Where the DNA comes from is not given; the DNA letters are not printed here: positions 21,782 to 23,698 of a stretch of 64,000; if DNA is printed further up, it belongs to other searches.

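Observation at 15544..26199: Atu-like (acyclic-terpene/branched acyl-CoA) carboxylase catabolic cluster inserted at the conserved murJ-rpsT junction; atuB-equivalent absent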

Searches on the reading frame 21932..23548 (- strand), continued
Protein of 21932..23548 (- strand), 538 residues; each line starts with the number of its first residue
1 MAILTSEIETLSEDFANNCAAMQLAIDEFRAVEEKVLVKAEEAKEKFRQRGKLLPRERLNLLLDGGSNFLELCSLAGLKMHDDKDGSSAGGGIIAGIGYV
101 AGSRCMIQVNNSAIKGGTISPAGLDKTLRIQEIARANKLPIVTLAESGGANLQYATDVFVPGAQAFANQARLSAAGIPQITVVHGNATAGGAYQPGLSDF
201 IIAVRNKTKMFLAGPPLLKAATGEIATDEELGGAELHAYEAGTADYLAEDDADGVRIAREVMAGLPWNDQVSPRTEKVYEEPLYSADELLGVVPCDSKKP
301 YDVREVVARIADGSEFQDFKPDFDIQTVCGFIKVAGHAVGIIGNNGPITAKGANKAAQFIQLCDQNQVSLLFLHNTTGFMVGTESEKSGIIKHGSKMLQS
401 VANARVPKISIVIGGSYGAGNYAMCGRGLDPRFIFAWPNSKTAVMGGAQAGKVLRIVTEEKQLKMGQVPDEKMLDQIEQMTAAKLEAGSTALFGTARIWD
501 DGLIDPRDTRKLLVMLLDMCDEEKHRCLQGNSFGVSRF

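Call 38: search_solved_structures(query=window:21932-23548:-, max_evalue=1e-100, show_alignments=5)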
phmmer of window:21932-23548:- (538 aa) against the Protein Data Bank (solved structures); distinct sequences matched with E-value up to 1e-100: 9.
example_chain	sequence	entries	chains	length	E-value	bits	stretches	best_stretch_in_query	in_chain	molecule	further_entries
5ikl_B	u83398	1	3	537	1.1e-261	872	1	4-538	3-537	Geranyl-CoA carboxylase, beta-subunit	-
9tps_A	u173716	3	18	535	6.9e-153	513.1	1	1-518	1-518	Propionyl CoA carboxylase beta subunit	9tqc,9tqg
3u9r_B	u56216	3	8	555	4.7e-145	487.3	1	1-520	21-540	Methylcrotonyl-CoA carboxylase, beta-subunit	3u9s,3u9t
8j4z_J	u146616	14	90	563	8.7e-139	466.6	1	17-515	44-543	Methylcrotonoyl-CoA carboxylase beta chain, mitochondrial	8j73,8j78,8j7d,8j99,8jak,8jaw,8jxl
4q0g_A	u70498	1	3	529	1.6e-138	465.7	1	39-528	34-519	Probable acetyl-/propionyl-CoA carboxylase (Beta subunit) AccD1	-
9yx0_G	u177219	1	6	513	2.8e-137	461.6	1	37-522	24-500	Carboxyl transferase domain protein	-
8rth_B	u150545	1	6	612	6.7e-126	424.1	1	9-517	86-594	methylcrotonoyl-CoA carboxylase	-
8f41_B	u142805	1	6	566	4.8e-122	411.3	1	37-514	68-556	3-methylcrotonyl-CoA carboxylase, beta-subunit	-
8f3d_A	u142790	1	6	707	9e-122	410.4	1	38-514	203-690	3-methylcrotonyl-CoA carboxylase beta-subunit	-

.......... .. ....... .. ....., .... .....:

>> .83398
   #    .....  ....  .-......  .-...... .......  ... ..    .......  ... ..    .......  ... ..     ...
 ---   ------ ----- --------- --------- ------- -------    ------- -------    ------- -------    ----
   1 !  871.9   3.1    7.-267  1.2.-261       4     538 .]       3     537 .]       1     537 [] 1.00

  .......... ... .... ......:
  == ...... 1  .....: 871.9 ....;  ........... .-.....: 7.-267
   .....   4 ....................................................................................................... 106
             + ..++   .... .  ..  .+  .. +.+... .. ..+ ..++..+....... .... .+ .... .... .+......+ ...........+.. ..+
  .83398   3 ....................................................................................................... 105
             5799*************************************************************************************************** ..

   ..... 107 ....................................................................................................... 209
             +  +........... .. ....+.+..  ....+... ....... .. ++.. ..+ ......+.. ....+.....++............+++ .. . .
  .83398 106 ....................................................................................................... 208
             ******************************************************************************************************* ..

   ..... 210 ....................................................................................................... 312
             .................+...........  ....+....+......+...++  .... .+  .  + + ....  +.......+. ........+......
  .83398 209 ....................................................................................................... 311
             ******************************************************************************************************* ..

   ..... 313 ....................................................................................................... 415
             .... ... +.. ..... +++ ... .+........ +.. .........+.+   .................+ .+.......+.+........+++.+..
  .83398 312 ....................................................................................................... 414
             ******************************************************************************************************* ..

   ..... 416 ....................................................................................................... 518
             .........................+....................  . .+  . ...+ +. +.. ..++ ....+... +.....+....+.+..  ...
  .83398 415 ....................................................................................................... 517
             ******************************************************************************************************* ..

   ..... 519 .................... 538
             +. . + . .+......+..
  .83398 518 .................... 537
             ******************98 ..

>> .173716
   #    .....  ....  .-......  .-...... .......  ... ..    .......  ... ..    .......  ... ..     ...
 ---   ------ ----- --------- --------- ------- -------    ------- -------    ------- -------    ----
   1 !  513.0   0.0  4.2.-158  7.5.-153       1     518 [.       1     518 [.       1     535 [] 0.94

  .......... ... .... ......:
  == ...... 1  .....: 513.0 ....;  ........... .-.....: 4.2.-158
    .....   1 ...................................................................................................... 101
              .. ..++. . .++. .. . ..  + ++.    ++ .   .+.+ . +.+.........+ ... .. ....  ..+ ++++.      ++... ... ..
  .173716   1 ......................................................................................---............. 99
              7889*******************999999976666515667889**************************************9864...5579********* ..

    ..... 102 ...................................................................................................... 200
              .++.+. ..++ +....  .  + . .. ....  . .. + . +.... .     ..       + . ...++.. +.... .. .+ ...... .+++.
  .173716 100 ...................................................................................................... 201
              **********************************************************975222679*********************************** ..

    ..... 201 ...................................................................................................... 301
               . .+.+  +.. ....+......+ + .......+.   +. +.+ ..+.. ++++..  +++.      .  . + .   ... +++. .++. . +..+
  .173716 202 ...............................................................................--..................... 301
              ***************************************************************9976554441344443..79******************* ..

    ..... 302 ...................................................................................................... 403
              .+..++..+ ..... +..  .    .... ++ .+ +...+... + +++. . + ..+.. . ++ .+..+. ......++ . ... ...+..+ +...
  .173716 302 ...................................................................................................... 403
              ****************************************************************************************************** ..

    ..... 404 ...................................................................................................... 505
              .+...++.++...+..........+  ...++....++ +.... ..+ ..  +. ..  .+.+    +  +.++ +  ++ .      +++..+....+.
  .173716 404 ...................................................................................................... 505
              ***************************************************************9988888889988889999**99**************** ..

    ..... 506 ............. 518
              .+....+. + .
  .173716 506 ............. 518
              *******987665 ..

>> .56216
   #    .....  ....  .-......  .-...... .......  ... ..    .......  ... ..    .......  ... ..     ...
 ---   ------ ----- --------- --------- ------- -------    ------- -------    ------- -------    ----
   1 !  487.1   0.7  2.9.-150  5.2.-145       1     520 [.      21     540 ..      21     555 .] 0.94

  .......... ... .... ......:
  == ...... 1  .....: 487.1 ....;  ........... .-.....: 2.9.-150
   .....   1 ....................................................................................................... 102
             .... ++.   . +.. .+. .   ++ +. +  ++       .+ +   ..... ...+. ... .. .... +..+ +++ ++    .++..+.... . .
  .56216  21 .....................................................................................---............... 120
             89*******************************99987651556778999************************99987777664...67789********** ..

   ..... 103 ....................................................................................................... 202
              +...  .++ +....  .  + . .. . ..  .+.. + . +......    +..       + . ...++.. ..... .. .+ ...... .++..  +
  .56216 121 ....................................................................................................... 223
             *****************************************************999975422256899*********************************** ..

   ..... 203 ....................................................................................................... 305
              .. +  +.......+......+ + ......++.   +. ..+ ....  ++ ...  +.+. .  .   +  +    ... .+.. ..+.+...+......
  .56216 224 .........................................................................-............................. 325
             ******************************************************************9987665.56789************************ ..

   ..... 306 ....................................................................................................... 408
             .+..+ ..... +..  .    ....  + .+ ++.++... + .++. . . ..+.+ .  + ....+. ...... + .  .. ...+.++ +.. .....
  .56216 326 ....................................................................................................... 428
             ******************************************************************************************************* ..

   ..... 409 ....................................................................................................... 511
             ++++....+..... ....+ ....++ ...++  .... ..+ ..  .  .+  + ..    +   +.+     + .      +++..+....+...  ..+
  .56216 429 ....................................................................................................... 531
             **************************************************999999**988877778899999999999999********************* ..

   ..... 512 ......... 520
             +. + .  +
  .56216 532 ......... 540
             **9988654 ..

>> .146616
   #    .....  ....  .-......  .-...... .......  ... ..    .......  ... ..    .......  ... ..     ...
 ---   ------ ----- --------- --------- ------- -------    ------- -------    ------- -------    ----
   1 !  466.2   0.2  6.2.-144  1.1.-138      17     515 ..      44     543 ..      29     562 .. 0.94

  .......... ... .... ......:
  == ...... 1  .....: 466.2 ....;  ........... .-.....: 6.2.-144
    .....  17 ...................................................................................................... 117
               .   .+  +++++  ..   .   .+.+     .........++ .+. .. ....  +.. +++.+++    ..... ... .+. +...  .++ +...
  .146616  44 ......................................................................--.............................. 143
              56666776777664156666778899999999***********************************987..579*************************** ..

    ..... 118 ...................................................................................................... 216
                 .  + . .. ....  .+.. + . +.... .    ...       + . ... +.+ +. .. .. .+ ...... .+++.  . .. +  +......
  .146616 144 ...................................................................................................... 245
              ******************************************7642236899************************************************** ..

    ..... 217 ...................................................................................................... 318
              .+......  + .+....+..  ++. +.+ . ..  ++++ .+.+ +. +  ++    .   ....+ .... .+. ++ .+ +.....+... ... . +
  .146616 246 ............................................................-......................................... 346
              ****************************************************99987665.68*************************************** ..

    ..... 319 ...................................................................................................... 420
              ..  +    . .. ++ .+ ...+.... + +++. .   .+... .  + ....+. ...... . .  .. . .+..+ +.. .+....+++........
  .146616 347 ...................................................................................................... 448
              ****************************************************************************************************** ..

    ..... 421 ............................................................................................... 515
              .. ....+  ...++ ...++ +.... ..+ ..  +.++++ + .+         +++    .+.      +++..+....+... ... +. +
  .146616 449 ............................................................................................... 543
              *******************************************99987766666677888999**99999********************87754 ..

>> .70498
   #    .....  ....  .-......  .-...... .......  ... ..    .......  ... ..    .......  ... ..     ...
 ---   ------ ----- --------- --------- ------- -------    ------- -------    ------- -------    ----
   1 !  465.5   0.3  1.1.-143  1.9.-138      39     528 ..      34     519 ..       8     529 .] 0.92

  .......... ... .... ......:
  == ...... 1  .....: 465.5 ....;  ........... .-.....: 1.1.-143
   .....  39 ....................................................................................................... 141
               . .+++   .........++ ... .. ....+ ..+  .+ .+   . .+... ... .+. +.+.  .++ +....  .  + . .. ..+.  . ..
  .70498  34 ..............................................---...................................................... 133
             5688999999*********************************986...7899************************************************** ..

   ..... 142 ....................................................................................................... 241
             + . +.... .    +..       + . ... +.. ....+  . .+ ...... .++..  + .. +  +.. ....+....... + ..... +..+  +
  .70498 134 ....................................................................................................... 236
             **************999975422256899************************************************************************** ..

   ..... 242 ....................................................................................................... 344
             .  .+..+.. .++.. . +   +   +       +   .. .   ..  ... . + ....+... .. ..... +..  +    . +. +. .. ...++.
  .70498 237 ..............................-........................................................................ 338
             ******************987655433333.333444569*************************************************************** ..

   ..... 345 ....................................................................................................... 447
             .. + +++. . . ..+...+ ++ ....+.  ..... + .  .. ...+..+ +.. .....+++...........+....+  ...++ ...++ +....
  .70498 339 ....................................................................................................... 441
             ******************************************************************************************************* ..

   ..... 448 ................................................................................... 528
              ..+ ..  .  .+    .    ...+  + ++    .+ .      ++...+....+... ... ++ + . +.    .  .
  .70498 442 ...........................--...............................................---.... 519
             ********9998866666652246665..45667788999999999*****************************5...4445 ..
